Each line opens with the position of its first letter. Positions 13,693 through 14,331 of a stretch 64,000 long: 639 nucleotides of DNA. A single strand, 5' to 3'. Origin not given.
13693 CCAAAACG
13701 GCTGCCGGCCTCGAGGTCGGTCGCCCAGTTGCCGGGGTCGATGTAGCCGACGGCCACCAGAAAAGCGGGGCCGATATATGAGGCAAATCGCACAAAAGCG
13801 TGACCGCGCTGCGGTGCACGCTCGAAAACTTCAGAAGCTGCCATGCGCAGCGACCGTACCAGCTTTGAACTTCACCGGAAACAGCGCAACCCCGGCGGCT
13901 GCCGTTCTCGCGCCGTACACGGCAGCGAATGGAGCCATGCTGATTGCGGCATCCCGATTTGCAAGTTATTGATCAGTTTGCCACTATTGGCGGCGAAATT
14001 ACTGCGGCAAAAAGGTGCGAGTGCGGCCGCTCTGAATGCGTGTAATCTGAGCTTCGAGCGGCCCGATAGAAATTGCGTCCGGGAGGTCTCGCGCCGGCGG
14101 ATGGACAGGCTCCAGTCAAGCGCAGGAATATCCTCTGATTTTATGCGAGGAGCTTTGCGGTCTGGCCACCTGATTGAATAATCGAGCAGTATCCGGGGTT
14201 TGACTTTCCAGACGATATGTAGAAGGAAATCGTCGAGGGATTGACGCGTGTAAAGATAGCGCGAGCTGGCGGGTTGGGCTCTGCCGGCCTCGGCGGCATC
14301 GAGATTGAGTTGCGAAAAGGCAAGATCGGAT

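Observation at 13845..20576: Complete prm/mim-type soluble di-iron monooxygenase operon with dedicated GroEL-like chaperonin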

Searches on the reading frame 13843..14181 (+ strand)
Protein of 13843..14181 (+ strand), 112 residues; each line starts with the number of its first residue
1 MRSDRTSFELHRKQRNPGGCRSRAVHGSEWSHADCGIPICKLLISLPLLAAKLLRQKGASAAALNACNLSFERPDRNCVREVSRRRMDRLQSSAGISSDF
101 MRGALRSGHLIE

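Call 4: search_protein_families(library=pfam, proteins=[window:13843-14181:+])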
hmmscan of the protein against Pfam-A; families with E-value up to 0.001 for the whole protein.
window:13843-14181:+ (112 aa): 0 families

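Call 5: search_protein_families(library=ncbifam, proteins=[window:13843-14181:+])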
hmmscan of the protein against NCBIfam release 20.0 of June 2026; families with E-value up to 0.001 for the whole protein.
window:13843-14181:+ (112 aa): 0 families
